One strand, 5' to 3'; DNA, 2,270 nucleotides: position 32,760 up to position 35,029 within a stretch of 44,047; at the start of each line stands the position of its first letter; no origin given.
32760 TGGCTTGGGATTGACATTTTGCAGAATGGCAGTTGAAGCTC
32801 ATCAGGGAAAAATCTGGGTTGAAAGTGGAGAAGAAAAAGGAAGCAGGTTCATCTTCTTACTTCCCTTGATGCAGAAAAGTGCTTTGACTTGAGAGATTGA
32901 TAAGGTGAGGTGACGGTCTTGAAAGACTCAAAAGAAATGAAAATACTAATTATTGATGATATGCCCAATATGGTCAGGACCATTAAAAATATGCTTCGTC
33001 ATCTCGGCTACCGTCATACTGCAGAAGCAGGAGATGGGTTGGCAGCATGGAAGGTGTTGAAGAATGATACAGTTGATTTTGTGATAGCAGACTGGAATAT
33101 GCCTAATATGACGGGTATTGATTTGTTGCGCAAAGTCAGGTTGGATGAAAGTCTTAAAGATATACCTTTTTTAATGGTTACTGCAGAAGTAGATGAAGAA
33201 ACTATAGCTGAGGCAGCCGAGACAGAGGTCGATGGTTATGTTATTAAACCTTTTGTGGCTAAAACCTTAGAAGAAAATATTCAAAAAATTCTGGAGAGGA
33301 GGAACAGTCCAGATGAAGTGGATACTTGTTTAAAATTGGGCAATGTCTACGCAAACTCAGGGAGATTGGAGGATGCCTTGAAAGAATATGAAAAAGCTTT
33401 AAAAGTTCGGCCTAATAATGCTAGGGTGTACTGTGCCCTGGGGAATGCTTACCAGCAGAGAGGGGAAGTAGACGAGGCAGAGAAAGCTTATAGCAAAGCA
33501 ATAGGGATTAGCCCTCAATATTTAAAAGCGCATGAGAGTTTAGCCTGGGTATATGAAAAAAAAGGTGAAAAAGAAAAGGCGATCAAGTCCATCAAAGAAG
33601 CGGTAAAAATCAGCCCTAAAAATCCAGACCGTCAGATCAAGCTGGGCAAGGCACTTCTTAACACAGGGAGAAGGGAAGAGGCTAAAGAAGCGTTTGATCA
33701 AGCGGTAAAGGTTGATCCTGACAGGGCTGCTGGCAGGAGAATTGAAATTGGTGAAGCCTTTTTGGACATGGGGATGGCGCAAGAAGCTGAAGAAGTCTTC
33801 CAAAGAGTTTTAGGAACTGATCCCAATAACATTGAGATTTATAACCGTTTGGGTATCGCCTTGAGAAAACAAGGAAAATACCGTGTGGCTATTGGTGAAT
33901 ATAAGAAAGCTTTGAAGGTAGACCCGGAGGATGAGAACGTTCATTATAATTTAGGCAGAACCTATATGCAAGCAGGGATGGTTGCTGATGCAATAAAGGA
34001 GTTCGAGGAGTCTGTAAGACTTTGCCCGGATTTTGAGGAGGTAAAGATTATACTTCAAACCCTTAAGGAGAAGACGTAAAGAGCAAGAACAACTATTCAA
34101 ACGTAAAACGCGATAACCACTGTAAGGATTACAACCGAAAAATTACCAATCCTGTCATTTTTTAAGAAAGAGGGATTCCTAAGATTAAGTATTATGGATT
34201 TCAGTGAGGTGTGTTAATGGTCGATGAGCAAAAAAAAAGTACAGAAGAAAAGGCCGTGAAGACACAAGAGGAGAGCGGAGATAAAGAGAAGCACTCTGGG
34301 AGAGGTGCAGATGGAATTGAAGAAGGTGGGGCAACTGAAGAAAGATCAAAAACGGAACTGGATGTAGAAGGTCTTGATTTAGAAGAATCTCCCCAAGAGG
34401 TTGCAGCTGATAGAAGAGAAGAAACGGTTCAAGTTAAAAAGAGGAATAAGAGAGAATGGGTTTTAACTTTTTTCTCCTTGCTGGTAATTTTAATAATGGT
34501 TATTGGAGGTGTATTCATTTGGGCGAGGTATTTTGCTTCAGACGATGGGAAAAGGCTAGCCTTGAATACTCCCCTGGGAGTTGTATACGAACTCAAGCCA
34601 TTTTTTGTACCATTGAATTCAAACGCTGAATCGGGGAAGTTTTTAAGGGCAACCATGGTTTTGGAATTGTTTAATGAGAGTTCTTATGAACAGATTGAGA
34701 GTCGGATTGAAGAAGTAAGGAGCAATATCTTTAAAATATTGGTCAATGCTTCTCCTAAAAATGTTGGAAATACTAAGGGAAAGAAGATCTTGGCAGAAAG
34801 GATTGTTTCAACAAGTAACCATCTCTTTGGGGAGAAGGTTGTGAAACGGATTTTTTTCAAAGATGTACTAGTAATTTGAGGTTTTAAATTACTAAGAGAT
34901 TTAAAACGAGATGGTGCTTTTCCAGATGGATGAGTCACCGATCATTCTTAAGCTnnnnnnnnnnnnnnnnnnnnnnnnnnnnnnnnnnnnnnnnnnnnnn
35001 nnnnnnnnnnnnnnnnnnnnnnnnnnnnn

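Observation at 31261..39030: Nine-gene accessory block between fliA and flgF: candidate undescribed flagellar motor/export signalling module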

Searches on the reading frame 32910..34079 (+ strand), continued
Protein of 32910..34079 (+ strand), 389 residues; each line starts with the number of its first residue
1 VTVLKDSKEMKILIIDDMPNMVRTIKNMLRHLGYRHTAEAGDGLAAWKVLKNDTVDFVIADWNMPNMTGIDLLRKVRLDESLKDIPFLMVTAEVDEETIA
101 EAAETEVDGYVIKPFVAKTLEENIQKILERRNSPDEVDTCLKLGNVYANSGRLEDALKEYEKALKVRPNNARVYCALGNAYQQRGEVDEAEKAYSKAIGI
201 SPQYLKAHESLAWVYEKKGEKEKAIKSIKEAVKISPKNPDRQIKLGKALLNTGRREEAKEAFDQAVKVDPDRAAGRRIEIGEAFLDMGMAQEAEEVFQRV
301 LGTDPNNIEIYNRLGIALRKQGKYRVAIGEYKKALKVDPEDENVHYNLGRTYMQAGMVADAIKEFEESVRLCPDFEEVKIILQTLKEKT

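Call 55: search_solved_structures(query=window:32910-34079:+, max_evalue=1e-8)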
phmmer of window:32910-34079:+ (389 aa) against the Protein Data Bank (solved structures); distinct sequences matched with E-value up to 1e-8: 212 (the best 60 are shown).
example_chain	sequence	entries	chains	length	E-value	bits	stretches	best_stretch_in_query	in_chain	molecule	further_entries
9qhb_A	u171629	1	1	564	1.2e-106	360.2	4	140-373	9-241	Engineered tetratricopeptide repeat protein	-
7ntf_A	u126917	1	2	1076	3.2e-71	243.7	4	131-376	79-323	Isoform 1 of UDP-N-acetylglucosamine--peptide N-acetylglucosaminyltransferase 110 kDa subu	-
7yeh_B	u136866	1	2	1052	4.6e-71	243.2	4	131-376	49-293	UDP-N-acetylglucosamine--peptide N-acetylglucosaminyltransferase 110 kDa subunit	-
7yea_A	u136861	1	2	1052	1.6e-70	241.4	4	131-376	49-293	UDP-N-acetylglucosamine--peptide N-acetylglucosaminyltransferase 110 kDa subunit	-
1w3b_A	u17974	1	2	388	4.9e-51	177.3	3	131-376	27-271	UDP-N-ACETYLGLUCOSAMINE--PEPTIDE N-ACETYLGLUCOSAMINYLTRANSFERASE 110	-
6eou_A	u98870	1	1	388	3.9e-50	174.3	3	131-375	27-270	UDP-N-acetylglucosamine--peptide N-acetylglucosaminyltransferase 110 kDa subunit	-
8bu0_A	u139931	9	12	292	1.2e-43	153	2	140-362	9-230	Consensus tetratricopeptide repeat protein | Crystal structure of an 8-repeat consensus TPR superhelix with Zinc. | Monomer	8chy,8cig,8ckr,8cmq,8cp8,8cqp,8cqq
9qhc_A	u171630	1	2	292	1.5e-41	146.1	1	138-353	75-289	Engineered tetratricopeptide repeat protein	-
3to5_A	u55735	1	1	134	2.1e-40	142.3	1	7-130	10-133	CheY homolog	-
4hnq_A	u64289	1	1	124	8.4e-40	140.4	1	7-129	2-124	Chemotaxis protein CheY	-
4hns_A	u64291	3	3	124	1.1e-39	139.9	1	7-129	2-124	Chemotaxis protein CheY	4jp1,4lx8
1cye_A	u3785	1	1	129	2.5e-33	119.1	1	6-130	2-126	CHEY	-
2fka_A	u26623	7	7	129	2.7e-33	119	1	7-130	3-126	Chemotaxis protein cheY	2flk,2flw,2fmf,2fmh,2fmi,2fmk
2che_A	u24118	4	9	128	3.1e-33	118.8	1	7-130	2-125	CHEY | Chemotaxis protein cheY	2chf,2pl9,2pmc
1udr_A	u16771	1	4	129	3.4e-33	118.6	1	7-130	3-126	CHEY PROTEIN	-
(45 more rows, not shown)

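Call 76: list_cluster_members(proteins=[P0001, P0129, P0006, P0026])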
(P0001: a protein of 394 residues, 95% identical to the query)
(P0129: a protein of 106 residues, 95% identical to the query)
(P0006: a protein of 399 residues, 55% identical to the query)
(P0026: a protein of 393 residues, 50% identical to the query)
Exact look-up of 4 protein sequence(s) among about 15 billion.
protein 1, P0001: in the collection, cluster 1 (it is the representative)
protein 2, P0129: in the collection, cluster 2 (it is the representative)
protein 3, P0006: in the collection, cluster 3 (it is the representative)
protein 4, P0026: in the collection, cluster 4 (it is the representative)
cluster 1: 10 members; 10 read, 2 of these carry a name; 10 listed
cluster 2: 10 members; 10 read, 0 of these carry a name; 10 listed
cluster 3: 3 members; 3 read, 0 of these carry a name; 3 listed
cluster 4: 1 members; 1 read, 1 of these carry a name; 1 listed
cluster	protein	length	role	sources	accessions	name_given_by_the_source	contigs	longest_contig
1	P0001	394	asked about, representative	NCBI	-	-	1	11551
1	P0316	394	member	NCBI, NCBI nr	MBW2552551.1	MAG: tetratricopeptide repeat protein [Deltaproteobacteria bacterium] | tetratricopeptide repeat protein [Deltaproteobacteria bacterium]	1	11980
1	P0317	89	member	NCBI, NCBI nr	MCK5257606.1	MAG: tetratricopeptide repeat protein, partial [Deltaproteobacteria bacterium] | tetratricopeptide repeat protein [Deltaproteobacteria bacterium]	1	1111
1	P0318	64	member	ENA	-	-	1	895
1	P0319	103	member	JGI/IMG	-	-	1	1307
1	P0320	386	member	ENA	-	-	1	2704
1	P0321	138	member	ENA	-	-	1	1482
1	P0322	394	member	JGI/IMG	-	-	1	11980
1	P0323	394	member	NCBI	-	-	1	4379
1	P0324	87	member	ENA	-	-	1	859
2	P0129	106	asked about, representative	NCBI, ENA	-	-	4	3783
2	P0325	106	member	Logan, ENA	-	-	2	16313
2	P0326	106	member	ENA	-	-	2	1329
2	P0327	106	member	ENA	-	-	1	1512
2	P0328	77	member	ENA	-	-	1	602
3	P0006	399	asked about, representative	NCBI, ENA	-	-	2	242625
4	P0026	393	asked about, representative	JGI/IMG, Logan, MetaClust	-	\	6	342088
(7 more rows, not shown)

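Call 86: find_encoding_contigs(protein=P0035, flank=10000, max_places=1)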
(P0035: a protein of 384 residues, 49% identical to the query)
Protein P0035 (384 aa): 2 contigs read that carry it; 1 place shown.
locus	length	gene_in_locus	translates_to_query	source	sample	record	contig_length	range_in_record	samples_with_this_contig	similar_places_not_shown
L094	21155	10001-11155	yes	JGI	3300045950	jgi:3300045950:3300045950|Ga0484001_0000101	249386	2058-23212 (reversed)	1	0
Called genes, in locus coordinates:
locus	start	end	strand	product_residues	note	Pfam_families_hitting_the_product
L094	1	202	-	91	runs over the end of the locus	-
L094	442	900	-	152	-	PF26390:MamS_MamX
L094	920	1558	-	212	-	PF01292:Ni_hydr_CYTB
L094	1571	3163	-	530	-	PF27537:HoxH (weak), PF00374:NiFeSe_Hases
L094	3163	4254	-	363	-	PF01058:Oxidored_q6, PF14720:NiFe_hyd_SSU_C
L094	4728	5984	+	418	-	PF25997:BSH_YhbJ (faint), PF25917:BSH_RND, PF25973:BSH_CzcB, PF25954:Beta-barrel_RND_2, PF25990:Beta-barrel_YknX, PF26002:Beta-barrel_AprE (weak), PF25989:YknX_C (weak)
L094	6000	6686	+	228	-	PF00005:ABC_tran, PF13304:AAA_21 (faint)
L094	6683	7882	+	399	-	PF12704:MacB_PCD, PF02687:FtsX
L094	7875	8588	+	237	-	PF21842:DUF6901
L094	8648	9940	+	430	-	PF01590:GAF, PF13185:GAF_2, PF00512:HisKA, PF02518:HATPase_c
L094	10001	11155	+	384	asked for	PF00072:Response_reg, PF12569:NatA_aux_su (weak), PF14559:TPR_19, PF07719:TPR_2, PF13414:TPR_11, PF13424:TPR_12, PF14559:TPR_19, PF00515:TPR_1, +28 more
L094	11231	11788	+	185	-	PF03748:FliL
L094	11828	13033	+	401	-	PF00291:PALP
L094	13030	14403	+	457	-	PF00206:Lyase_1, PF14698:ASL_C2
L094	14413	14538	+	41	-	-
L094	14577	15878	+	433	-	PF00278:Orn_DAP_Arg_deC, PF02784:Orn_Arg_deC_N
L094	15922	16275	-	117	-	PF28396:SepQ_C (weak), PF01052:FliMN_C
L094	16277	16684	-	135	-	PF08899:DUF1844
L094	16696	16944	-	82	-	PF01192:RNA_pol_Rpb6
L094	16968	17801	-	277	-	PF01435:Peptidase_M48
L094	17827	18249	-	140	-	PF01258:zf-dskA_traR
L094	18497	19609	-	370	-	PF06559:DCD_N, PF22769:DCD, PF22569:DCD_C, PF22769:DCD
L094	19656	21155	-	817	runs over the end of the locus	PF00317:Ribonuc_red_lgN, PF02867:Ribonuc_red_lgC, PF12637:TSCPD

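Call 87: find_encoding_contigs(protein=P0080, flank=10000, max_places=1)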
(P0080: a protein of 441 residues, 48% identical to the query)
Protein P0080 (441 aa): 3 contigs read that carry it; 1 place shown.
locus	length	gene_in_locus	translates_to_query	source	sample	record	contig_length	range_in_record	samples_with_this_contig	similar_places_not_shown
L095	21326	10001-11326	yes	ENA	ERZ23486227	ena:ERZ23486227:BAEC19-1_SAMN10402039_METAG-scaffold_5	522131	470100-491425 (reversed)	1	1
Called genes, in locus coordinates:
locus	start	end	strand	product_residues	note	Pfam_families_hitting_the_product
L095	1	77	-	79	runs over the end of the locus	-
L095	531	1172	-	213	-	PF01914:MarC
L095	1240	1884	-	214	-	PF00923:TAL_FSA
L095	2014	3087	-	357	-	PF01075:Glyco_transf_9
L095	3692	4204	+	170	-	PF01936:NYN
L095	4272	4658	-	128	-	PF01042:Ribonuc_L-PSP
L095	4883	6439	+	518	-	PF00496:SBP_bac_5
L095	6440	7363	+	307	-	PF19300:BPD_transp_1_N, PF00528:BPD_transp_1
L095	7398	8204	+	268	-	PF12911:OppC_N (weak), PF00528:BPD_transp_1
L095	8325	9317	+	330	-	-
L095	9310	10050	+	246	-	PF00512:HisKA, PF02518:HATPase_c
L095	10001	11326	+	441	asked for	PF00072:Response_reg, PF14561:TPR_20 (faint), PF13432:TPR_16 (weak), PF13414:TPR_11 (weak), PF14559:TPR_19, PF00515:TPR_1 (weak), PF07719:TPR_2, PF13181:TPR_8 (weak), +10 more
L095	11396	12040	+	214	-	PF03748:FliL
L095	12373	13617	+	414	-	-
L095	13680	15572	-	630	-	PF13646:HEAT_2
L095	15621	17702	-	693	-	-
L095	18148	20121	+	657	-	PF10589:NADH_4Fe-4S, PF14691:Fer4_20, PF00070:Pyr_redox (faint), PF01266:DAO (weak), PF07992:Pyr_redox_2, PF13450:NAD_binding_8, PF13738:Pyr_redox_3 (weak)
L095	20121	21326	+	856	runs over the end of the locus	PF00111:Fer2, PF13510:Fer2_4, PF10588:NADH-G_4Fe-4S_3, PF12838:Fer4_7 (weak), PF22117:Fer4_Nqo3, PF04879:Molybdop_Fe4S4, PF00384:Molybdopterin, PF01568:Molydop_binding, +4 more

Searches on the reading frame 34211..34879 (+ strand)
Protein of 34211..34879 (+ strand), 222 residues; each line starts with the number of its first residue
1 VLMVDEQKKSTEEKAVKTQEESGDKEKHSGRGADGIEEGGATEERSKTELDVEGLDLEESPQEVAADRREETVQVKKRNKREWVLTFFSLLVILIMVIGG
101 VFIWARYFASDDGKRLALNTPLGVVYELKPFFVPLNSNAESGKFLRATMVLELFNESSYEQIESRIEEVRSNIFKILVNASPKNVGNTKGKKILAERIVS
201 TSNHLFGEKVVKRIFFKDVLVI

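Call 4: search_protein_families(library=pfam, proteins=[window:34211-34879:+], max_evalue=0.01)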
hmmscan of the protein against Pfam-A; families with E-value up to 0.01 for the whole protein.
window:34211-34879:+ (222 aa): 1 family
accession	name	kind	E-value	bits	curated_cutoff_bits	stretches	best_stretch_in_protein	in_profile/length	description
PF03748.19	FliL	-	1.1e-10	42.4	24.6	1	125-221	1-102/103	Flagellar basal body-associated protein FliL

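Call 6: search_protein_families(library=ncbifam, proteins=[window:34211-34879:+], max_evalue=0.01)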
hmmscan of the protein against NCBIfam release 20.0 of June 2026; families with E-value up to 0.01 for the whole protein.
window:34211-34879:+ (222 aa): 4 families
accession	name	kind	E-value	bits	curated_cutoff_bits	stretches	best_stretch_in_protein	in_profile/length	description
NF006283.1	PRK08455.1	equivalog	1.5e-13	50.8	187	1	121-221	82-181/182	flagellar basal body-associated protein FliL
NF005435.1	PRK07021.1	equivalog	3.8e-13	49.6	131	1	77-209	3-140/157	flagellar basal body-associated protein FliL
NF005826.1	PRK07718.1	equivalog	1.6e-05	24.9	140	1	135-217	56-138/143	flagellar basal body-associated protein FliL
NF009420.1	PRK12785.1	equivalog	4.7e-05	23.2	197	1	68-221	6-160/161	flagellar basal body-associated protein FliL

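Call 56: search_solved_structures(query=window:34211-34879:+, max_evalue=1)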
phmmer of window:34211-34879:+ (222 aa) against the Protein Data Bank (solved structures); distinct sequences matched with E-value up to 1: 4.
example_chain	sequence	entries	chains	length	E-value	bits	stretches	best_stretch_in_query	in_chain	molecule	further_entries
9hmf_O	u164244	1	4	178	1.1e-08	38.3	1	121-221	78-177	Flagellar protein FliL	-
7sgn_A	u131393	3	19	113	1.4e-07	34.7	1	119-221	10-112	Flagellar protein FliL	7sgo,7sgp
6ncl_a0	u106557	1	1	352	0.11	15.4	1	70-110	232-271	P14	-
8h8d_A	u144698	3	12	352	0.86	12.6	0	49-114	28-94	Proton-activated chloride channel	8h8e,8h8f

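Call 73: search_protein_representatives(protein=window:34217-34879:+)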
Query: 220 residues. Proteins with E-value up to 0.001 (for the whole library): 328; up to 1e-10: 13; up to 1e-30: 3. The best 150 are listed.
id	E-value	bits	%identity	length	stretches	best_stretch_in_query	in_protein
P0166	5.3e-125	431.2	94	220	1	1-220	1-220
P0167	3.6e-46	173.8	51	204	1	29-220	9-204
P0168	1.0e-36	143.0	62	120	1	99-220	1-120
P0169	5.1e-27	111.3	39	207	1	22-220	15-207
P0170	2.0e-22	96.3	32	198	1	36-218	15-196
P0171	3.7e-22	95.4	42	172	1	67-220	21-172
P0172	4.3e-20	88.7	31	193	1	48-219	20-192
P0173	6.0e-20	88.2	33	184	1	49-217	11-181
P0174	3.9e-16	75.8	29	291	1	6-219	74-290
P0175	1.5e-11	60.8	27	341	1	3-219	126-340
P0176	8.9e-11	58.3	27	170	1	65-218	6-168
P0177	1.0e-10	58.1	26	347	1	34-219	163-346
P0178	1.0e-10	58.1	23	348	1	15-219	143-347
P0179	1.5e-10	57.6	28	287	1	47-219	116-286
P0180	1.7e-10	57.4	24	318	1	6-219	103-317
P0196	4.2e-08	49.5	27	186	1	43-219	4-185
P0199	4.7e-08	49.4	29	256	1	38-219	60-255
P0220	5.9e-07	45.8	26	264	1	44-218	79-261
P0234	1.7e-06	44.3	30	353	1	118-219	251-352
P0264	6.5e-06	42.4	22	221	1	44-217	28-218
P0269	9.2e-06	41.9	32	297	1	116-218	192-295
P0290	1.7e-05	41.0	26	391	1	118-219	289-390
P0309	3.4e-05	40.0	27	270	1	122-218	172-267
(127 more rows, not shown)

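Call 82: search_protein_families(library=pfam, proteins=[P0234, P0290, P0269, P0309, P0199, P0220, P0264, P0196, P0167, P0174], max_evalue=0.001)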
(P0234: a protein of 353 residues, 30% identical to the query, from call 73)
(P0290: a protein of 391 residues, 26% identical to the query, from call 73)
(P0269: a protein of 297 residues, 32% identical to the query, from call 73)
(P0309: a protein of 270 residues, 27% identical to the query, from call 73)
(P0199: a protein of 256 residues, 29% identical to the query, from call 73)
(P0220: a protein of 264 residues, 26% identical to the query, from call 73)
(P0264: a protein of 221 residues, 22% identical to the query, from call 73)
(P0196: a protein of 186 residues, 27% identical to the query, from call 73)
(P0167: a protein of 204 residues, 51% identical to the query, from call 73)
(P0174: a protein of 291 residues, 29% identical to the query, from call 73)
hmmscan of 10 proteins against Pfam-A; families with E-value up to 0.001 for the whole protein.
P0234 (353 aa): 1 family
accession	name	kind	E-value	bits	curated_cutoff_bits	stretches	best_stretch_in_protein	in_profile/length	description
PF03748.19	FliL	-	4.8e-18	66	24.6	1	257-352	2-102/103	Flagellar basal body-associated protein FliL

P0290 (391 aa): 3 families
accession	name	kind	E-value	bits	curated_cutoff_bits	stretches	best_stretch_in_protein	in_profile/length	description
PF03748.19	FliL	-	1.3e-17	64.6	24.6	1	295-390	2-102/103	Flagellar basal body-associated protein FliL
PF13717.11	Zn_ribbon_4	-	5.6e-11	42.6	30.3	1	1-33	1-33/36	zinc-ribbon domain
PF13719.11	Zn_ribbon_5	-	1.5e-06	28.3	29.3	1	3-32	3-32/37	zinc-ribbon domain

P0269 (297 aa): 1 family
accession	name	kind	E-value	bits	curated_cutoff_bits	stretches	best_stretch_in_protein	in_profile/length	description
PF03748.19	FliL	-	1.9e-18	67.3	24.6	1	202-296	2-102/103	Flagellar basal body-associated protein FliL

P0309 (270 aa): 1 family
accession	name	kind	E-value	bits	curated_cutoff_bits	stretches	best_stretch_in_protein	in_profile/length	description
PF03748.19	FliL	-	4.5e-18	66.1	24.6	1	175-268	3-102/103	Flagellar basal body-associated protein FliL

P0199 (256 aa): 1 family
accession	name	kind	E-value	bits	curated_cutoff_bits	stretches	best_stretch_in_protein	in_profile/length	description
PF03748.19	FliL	-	7.3e-14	52.6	24.6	1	159-255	2-102/103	Flagellar basal body-associated protein FliL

P0220 (264 aa): 1 family
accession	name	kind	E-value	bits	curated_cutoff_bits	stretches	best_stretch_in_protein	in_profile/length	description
PF03748.19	FliL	-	1.4e-16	61.3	24.6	1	168-262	3-102/103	Flagellar basal body-associated protein FliL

P0264 (221 aa): 1 family
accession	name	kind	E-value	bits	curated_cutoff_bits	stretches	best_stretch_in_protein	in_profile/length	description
PF03748.19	FliL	-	2.3e-11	44.6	24.6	1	125-221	2-103/103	Flagellar basal body-associated protein FliL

P0196 (186 aa): 1 family
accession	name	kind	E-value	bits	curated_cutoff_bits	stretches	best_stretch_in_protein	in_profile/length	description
PF03748.19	FliL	-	2.5e-14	54.1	24.6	1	89-185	1-102/103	Flagellar basal body-associated protein FliL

P0167 (204 aa): 1 family
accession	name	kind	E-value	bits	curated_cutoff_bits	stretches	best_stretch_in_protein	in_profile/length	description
PF03748.19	FliL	-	3.4e-12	47.2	24.6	1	109-203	2-102/103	Flagellar basal body-associated protein FliL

P0174 (291 aa): 1 family
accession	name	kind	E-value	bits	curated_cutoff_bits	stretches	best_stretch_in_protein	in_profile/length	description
PF03748.19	FliL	-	5.5e-08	33.7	24.6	1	195-287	2-99/103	Flagellar basal body-associated protein FliL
